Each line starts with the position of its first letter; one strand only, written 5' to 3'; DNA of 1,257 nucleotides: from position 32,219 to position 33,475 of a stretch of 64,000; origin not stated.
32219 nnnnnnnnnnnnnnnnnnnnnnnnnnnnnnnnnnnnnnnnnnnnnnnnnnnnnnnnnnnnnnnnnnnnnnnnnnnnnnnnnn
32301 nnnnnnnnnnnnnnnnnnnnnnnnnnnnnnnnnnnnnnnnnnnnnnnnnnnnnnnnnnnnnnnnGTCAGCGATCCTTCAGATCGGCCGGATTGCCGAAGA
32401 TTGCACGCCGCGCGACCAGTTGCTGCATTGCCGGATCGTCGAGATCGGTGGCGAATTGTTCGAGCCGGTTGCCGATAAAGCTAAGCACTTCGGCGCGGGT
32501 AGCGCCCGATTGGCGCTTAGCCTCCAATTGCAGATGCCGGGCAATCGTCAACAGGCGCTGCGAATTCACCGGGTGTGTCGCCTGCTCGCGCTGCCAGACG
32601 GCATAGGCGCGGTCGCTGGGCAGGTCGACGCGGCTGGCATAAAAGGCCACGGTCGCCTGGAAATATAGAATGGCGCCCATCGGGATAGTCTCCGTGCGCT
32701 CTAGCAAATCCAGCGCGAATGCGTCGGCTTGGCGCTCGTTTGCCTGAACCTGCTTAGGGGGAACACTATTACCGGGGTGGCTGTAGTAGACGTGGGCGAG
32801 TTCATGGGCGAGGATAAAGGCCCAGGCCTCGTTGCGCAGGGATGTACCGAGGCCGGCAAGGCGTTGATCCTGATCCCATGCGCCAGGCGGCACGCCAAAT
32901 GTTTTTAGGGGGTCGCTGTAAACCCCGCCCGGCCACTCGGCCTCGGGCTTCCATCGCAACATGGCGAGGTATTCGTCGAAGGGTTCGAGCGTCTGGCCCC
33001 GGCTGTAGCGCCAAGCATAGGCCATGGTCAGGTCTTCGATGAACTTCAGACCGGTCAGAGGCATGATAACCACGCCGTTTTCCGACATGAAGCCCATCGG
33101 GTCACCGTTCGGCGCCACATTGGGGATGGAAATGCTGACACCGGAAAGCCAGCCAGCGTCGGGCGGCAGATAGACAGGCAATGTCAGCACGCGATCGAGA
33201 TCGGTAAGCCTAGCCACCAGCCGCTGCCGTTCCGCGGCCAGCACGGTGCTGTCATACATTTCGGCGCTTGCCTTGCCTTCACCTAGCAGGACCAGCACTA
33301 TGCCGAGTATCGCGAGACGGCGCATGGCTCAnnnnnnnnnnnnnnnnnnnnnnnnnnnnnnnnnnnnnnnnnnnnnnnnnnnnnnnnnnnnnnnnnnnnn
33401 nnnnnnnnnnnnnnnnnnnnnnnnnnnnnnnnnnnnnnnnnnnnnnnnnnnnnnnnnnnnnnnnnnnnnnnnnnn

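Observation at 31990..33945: Uncharacterised three-gene operon (two-TM membrane protein, secreted HExxH metallopeptidase, small secreted protein) next to tRNA genes and an SPFH gene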

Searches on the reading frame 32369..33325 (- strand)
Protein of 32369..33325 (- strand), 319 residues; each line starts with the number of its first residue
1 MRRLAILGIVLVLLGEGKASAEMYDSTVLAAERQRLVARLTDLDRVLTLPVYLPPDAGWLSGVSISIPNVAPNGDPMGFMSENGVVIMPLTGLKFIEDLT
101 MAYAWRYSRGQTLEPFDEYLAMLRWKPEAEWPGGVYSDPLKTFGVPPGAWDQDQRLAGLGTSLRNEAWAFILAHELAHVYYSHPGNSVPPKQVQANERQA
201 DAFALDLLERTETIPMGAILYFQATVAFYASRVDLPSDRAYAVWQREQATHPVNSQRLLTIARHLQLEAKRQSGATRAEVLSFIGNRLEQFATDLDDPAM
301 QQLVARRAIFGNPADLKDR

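Call 5: search_protein_families(library=pfam, proteins=[window:32369-33325:-], max_evalue=1)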
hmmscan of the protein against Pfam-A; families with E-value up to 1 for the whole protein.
window:32369-33325:- (319 aa): 4 families
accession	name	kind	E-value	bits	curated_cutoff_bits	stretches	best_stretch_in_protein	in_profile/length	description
PF01435.24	Peptidase_M48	-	3.9e-07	30.5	20.3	2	195-261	138-182/186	Peptidase family M48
PF06114.19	Peptidase_M78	-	2.5e-05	24.5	22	1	159-208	33-86/123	IrrE N-terminal-like domain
PF10463.15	Peptidase_U49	-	0.11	12.6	23.9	1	166-206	92-132/202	Peptidase U49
PF14891.12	Peptidase_M91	-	0.31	11.8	25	1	169-201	93-125/176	Effector protein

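Call 6: search_protein_families(library=ncbifam, proteins=[window:32369-33325:-], max_evalue=1)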
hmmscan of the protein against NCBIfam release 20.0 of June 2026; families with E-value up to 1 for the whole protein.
window:32369-33325:- (319 aa): 2 families
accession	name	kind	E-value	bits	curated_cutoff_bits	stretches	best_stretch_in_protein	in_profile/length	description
NF007238.0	PRK09672.1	equivalog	2.9e-07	30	274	1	166-210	163-206/309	phage exclusion protein Lit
NF045980.1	MAG6410_fam_LP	equivalog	0.055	11.9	450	1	166-224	18-77/622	MAG6410 family transglutaminase-related lipoprotein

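Call 7: search_protein_families(library=padloc, proteins=[window:32369-33325:-], max_evalue=1)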
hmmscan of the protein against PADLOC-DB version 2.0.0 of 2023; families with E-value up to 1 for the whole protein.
window:32369-33325:- (319 aa): 4 families
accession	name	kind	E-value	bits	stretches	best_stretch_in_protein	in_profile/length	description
PDLC02355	Lit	-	2.7e-06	24.8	1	167-212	148-191/290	Lit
PDLC03011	peptidase_U41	-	1.8e-05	22.4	1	159-208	150-195/378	-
PDLC04141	capP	-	0.0039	14.7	1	169-208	68-112/242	capP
PDLC04776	PDC-M69B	-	0.016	12.9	1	153-208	66-128/272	-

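Call 8: search_protein_families(library=phrogs, proteins=[window:32369-33325:-], max_evalue=1)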
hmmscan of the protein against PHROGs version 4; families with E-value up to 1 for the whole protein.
window:32369-33325:- (319 aa): 7 families
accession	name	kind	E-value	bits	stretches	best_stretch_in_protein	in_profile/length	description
phrog_87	-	other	1.7e-05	25.6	1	138-208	58-127/227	metallo-protease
phrog_2439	-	transcription regulation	0.0026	17.7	1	166-208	195-239/367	transcriptional regulator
phrog_19315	-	unknown function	0.066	13.2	1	169-214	96-150/348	-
phrog_1914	-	unknown function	0.15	12.7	1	164-208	90-141/222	-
phrog_1314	-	DNA, RNA and nucleotide metabolism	0.36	10.9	1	163-185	66-88/394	HNH endonuclease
phrog_1488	-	unknown function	0.53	11.1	1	228-286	7-64/177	unknown function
phrog_26636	-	unknown function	0.79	10.1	0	193-224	200-231/272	-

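Call 9: search_solved_structures(query=window:32369-33325:-, max_evalue=10, show_alignments=2)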
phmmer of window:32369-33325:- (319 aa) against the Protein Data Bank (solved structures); distinct sequences matched with E-value up to 10: 1.
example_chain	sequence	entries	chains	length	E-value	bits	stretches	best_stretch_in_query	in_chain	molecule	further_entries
3pyw_A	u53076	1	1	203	1.4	11.2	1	266-302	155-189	S-layer protein sap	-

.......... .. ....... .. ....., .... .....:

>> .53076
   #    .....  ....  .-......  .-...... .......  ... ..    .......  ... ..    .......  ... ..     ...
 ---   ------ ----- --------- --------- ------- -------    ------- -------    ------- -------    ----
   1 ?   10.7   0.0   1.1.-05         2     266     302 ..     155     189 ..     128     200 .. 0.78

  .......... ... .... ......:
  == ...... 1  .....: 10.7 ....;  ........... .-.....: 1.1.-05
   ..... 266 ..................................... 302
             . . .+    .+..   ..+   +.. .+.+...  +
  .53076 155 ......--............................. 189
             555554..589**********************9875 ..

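Call 10: find_homologous_proteins(query=window:32369-33325:-)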
Query window:32369-33325:- (319 aa): 44 proteins with E <= 0.001 among 6839 candidates.
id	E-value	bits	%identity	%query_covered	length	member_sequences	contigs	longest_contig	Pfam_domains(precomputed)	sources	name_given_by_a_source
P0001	1.5e-193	660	100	92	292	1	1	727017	PF01435.25,PF10463.16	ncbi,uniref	ncbi:ImmA/IrrE family metallo-endopeptidase [Mesorhizobium yinganensis]|uniref:ImmA/IrrE family meta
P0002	3.6e-165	567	77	100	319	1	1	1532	PF01435.25,PF10463.16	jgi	jgi:Peptidase U49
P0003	2.3e-133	462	68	93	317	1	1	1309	PF01435.25,PF10463.16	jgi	jgi:hypothetical protein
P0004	1.3e-131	456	64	93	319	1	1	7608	PF01435.25,PF10463.16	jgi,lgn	-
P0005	4.7e-131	455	63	100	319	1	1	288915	PF01435.25,PF10463.16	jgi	jgi:hypothetical protein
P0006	7.4e-131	454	63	100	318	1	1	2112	PF01435.25,PF06114.20,PF10463.16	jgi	jgi:IrrE N-terminal-like domain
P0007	3.3e-130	452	64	93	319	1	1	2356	PF01435.25,PF10463.16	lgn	-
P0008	5.0e-130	451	64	99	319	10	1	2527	PF01435.25,PF06114.20,PF10463.16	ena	-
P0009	1.0e-129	450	64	99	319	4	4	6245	PF01435.25,PF06114.20,PF10463.16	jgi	jgi:hypothetical protein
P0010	1.2e-129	450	63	99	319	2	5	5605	PF01435.25,PF06114.20,PF10463.16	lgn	-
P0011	1.2e-129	450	65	96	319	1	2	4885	PF01435.25,PF06114.20,PF10463.16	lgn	-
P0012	2.1e-129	449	64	100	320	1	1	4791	PF01435.25,PF10463.16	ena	-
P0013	1.0e-128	447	63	97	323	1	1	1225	PF01435.25,PF10463.16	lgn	-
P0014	1.1e-128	447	65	100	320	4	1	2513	PF01435.25,PF10463.16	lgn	-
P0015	2.4e-127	442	66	95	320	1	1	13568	PF01435.25,PF06114.20,PF10463.16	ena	-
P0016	3.1e-125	435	62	98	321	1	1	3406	PF01435.25,PF10463.16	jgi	jgi:hypothetical protein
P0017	6.7e-125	434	64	93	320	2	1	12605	PF01435.25,PF10463.16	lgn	-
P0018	1.2e-124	434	61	97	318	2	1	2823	PF01435.25,PF10463.16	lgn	-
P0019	4.6e-123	428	63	93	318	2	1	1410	PF01435.25,PF10463.16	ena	-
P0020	9.6e-123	427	64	94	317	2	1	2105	PF01435.25,PF10463.16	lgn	-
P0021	2.5e-122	426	64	94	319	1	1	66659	PF01435.25,PF10463.16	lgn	-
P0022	4.3e-121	422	62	94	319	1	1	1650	PF01435.25,PF10463.16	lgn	-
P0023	2.2e-116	406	62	93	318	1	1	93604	PF01435.25,PF10463.16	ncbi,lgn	ncbi:MAG: hypothetical protein AAFX81_06695 [Pseudomonadota bacterium]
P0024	2.9e-115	403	58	100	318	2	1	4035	PF01435.25,PF10463.16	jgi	jgi:hypothetical protein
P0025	8.0e-114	398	69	79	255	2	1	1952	PF01435.25,PF06114.20,PF10463.16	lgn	-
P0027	6.6e-105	369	54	100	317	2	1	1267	PF01435.25,PF10463.16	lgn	-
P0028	2.6e-103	363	56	94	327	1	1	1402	PF01435.25,PF10463.16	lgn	-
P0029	4.7e-103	363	54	93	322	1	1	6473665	PF01435.25,PF10463.16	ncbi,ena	-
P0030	1.4e-102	361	55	94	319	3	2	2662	PF01435.25,PF10463.16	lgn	-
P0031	2.7e-80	288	65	62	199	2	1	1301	PF01435.25,PF10463.16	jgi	jgi:hypothetical protein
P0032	8.4e-80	286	47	100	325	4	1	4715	PF01435.25,PF10463.16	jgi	jgi:hypothetical protein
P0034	8.1e-78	280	47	95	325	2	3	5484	PF01435.25,PF10463.16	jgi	jgi:IrrE N-terminal-like domain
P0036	1.3e-59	220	48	72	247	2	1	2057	PF01435.25,PF06114.20,PF10463.16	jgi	jgi:IrrE N-terminal-like domain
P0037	2.9e-53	199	42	93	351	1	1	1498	PF01435.25,PF10463.16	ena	-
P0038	3.2e-48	183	36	94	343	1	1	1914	PF01435.25,PF10463.16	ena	-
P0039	2.3e-47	180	37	99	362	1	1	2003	PF01435.25,PF10463.16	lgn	-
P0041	3.4e-45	173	36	93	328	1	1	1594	PF01435.25,PF10463.16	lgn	-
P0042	1.6e-43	167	37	93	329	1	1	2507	PF01435.25,PF10463.16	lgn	-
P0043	1.6e-36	144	41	67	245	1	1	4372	PF01435.25,PF10463.16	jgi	jgi:hypothetical protein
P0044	4.7e-13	67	34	60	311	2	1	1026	PF01435.25,PF10463.16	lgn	-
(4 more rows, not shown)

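Call 11: find_encoding_contigs(protein=P0005, flank=6000, max_places=2)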
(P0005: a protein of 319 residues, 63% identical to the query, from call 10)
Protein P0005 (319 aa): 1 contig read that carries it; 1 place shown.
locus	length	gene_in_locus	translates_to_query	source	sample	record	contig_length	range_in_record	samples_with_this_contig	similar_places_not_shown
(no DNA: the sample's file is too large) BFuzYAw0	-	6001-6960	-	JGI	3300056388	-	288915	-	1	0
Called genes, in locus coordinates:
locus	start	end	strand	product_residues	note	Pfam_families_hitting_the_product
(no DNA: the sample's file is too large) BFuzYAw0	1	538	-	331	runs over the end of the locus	PF00490:ALAD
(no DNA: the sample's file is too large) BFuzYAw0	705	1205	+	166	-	-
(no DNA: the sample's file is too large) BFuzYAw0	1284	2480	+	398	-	PF02441:Flavoprotein, PF04127:DFP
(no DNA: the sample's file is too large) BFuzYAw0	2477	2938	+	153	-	PF00692:dUTPase, PF22769:DCD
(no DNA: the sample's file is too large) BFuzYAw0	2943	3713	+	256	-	PF00899:ThiF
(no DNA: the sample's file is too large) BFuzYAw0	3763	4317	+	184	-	PF03473:MOSC (weak)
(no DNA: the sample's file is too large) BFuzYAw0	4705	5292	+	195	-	PF01812:5-FTHF_cyc-lig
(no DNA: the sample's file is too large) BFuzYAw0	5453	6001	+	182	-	-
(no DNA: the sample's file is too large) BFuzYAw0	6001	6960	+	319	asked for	PF10463:Peptidase_U49, PF01435:Peptidase_M48 (faint)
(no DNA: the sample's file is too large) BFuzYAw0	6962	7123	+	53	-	-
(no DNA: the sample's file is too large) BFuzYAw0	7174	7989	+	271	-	PF13277:YmdB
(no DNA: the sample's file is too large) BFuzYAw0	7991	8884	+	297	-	PF00892:EamA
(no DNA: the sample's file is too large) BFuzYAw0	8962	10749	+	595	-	PF03600:CitMHS, PF02080:TrkA_C, PF00939:Na_sulph_symp, PF03600:CitMHS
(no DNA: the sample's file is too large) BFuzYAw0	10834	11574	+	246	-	PF20772:TACO1_YebC_N, PF01709:Transcrip_reg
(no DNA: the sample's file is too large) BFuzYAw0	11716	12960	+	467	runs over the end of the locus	PF09619:YscW, PF04170:NlpE, PF17185:NlpE_C, PF03724:META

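Call 12: find_encoding_contigs(protein=P0029, flank=6000, max_places=2)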
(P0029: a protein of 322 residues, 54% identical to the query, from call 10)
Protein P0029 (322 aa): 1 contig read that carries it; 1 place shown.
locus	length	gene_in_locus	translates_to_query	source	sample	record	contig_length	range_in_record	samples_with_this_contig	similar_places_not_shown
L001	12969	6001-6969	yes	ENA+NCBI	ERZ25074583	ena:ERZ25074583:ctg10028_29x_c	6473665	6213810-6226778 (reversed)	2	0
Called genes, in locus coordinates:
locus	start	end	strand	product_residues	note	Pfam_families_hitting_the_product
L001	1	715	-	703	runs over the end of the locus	-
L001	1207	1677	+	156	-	PF08327:AHSA1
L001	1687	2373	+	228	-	PF04264:YceI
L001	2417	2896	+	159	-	PF06983:3-dmu-9_3-mt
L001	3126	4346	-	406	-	PF00078:RVT_1, PF08388:GIIM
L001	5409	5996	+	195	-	-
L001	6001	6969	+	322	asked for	PF01435:Peptidase_M48 (faint), PF10463:Peptidase_U49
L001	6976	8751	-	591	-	PF04055:Radical_SAM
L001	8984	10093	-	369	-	-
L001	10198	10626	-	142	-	-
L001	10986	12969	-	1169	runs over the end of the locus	PF17757:UvrB_inter, PF02559:CarD_TRCF_RID, PF00270:DEAD, PF04851:ResIII (weak), PF00271:Helicase_C, PF03461:TRCF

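Call 13: find_encoding_contigs(protein=P0023, flank=6000, max_places=2)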
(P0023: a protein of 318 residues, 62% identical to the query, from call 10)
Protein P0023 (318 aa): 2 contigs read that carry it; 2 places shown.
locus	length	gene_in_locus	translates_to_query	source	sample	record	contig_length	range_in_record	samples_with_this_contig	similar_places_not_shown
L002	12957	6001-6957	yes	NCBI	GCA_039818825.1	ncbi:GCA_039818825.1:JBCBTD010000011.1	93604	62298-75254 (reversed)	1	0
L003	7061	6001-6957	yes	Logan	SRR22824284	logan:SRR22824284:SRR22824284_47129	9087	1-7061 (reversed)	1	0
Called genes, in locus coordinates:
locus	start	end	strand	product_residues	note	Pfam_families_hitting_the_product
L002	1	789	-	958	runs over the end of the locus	PF12705:PDDEXK_1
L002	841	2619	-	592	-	PF00015:MCPsignal, PF07238:PilZ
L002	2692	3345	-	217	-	PF02230:Abhydrolase_2, PF00561:Abhydrolase_1 (faint), PF12146:Hydrolase_4 (faint), PF01738:DLH, PF00326:Peptidase_S9 (weak)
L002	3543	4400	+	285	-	PF00749:tRNA-synt_1c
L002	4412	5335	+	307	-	PF00561:Abhydrolase_1 (weak), PF12146:Hydrolase_4, PF12697:Abhydrolase_6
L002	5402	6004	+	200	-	-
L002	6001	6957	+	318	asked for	PF10463:Peptidase_U49, PF01435:Peptidase_M48 (faint)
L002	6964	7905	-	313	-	PF01408:GFO_IDH_MocA, PF02894:GFO_IDH_MocA_C (weak), PF22725:GFO_IDH_MocA_C3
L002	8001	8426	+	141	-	PF00903:Glyoxalase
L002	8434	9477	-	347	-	PF01244:Peptidase_M19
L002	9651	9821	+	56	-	-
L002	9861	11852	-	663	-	PF01642:MM_CoA_mutase, PF02310:B12-binding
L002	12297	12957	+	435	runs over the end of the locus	PF08240:ADH_N, PF00107:ADH_zinc_N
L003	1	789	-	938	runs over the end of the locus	?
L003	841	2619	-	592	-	PF00015:MCPsignal, PF07238:PilZ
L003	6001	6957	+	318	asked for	PF10463:Peptidase_U49, PF01435:Peptidase_M48 (faint)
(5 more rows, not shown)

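Call 15: find_encoding_contigs(protein=P0021, flank=6000, max_places=2)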
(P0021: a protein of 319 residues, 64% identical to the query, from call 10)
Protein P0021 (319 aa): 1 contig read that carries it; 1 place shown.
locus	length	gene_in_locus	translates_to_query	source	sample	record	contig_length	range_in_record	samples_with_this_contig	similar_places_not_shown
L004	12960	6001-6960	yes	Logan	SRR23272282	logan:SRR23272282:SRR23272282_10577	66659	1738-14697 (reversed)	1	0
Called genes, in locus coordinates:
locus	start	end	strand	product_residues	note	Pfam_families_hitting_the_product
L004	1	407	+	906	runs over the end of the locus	PF02771:Acyl-CoA_dh_N, PF02770:Acyl-CoA_dh_M (weak), PF00441:Acyl-CoA_dh_1, PF09317:ACDH_C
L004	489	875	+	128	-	-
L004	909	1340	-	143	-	PF06108:DUF952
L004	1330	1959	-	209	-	PF03006:HlyIII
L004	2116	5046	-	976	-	PF00989:PAS, PF13188:PAS_8 (faint), PF13426:PAS_9, PF00990:GGDEF, PF00563:EAL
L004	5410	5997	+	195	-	-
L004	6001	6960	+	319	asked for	PF10463:Peptidase_U49, PF01435:Peptidase_M48 (faint)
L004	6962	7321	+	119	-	-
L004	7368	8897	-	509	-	PF01979:Amidohydro_1, PF07969:Amidohydro_3 (weak)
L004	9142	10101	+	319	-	PF07715:Plug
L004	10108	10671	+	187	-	-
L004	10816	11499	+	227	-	PF00593:TonB_dep_Rec_b-barrel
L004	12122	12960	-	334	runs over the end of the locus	-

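Call 16: find_encoding_contigs(protein=P0015, flank=6000, max_places=2)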
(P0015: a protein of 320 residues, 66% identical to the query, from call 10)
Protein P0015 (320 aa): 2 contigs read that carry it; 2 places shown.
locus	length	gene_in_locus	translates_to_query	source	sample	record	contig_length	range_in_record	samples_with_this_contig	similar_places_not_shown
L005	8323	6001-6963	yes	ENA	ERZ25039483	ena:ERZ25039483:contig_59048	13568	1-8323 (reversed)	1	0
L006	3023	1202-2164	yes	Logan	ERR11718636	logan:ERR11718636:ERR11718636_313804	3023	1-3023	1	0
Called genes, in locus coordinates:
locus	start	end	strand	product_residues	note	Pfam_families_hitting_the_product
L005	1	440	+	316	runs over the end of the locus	-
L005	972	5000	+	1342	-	PF17164:DUF5122 (faint), PF01551:Peptidase_M23, PF04151:PPC (faint)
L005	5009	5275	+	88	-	-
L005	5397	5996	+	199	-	-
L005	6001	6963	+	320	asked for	PF10463:Peptidase_U49, PF01435:Peptidase_M48 (faint), PF06114:Peptidase_M78 (weak)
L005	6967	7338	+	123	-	-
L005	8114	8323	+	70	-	?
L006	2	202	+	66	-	?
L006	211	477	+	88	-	-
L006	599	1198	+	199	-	-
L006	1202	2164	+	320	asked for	PF10463:Peptidase_U49, PF01435:Peptidase_M48 (faint), PF06114:Peptidase_M78 (weak)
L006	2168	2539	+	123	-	-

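Call 38: find_related_loci(query=A5, collection=genome_contigs, flank=5000)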
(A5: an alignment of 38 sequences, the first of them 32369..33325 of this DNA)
Query A5 (319 aa) in genome_contigs; peptide patterns used: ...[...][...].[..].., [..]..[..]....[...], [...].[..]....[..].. (x = any residue, [..] = any of these).
88 stretches matched a pattern; 31 encode a relative of the query (tblastn E <= 1e-3); 31 distinct loci.
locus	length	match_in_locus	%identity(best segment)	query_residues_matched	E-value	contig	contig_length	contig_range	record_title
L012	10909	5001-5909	66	17-319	2e-135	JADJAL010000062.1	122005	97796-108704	MAG: Haliea sp. isolate AalW_18-Q3-R10-53_BATAC.498 tig01689096-10-1220990, whole genome shotgun sequence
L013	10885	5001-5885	62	23-319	3e-118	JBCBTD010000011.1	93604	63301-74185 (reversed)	MAG: Pseudomonadota bacterium isolate J06638_39 NODE_11_length_93604_cov_8.789631, whole genome shotgun sequence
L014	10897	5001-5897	54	22-319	4e-106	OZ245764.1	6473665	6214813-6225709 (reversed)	MAG: Rhodospirillales bacterium isolate 6966ac55-dabb-4425-b8ec-bbaea3ff1f79 genome assembly, chromosome: 1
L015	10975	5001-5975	47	1-319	1e-86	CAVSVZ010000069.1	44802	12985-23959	MAG: uncultured Alphaproteobacteria bacterium isolate MFD05684.bin.2.225 genome assembly, contig: contig_89067, whole ge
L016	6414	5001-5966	39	2-317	7e-70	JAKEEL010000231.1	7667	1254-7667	MAG: Methylococcaceae bacterium isolate PMV_1.33 PMV_1.33.k101_924856, whole genome shotgun sequence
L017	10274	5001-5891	43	22-317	2e-67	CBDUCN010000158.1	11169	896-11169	MAG TPA_asm: uncultured Gammaproteobacteria bacterium isolate ERR2431960_binner123_Refined_70 genome assembly, contig: E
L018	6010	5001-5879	39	23-305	1e-61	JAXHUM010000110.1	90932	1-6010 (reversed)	MAG: Thermodesulfobacteriota bacterium isolate MAG51_tar_biofilm MAG51_110, whole genome shotgun sequence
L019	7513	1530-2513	36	4-319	3e-55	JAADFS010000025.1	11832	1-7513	MAG: Deferribacteres bacterium isolate M_MaxBin.054 contig-127_13439, whole genome shotgun sequence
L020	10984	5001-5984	35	5-319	2e-53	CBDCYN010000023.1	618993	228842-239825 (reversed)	MAG: Phycisphaeraceae bacterium isolate 2d72df3c-1958-40e7-af3c-25a6412fd2e5 genome assembly, contig: contig_23, whole g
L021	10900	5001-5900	35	12-305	7e-51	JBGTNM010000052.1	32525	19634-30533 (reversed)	MAG: Microcystaceae cyanobacterium isolate JTS-RE388 k141_29428, whole genome shotgun sequence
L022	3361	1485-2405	35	24-319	2e-49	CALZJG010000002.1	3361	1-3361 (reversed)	MAG: uncultured Chromatiaceae bacterium isolate FCS_M_Gamma_041 genome assembly, contig: k121_15691, whole genome shotgu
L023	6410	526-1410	34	17-308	6e-48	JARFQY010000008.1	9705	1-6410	MAG: Filomicrobium sp. isolate MAG_Ve_Sed_36 k141_7157561, whole genome shotgun sequence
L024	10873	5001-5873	35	21-308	1e-46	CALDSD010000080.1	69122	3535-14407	MAG TPA_asm: uncultured Neomegalonema sp. isolate SRR3401483_bin.43_CONCOCT_v1.1_MAG genome assembly, contig: ERZ1740059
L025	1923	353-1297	32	8-319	5e-47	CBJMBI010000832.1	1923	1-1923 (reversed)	MAG TPA_asm: uncultured Ktedonobacterales bacterium isolate SRR27822709_binner12_Refined_16 genome assembly, contig: ERZ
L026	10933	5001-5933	30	4-308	8e-46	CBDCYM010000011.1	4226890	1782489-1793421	MAG: Methyloligellaceae bacterium isolate 73a628f4-929f-4442-8e4f-64c1ab0d76f4 genome assembly, contig: chromosome_2, wh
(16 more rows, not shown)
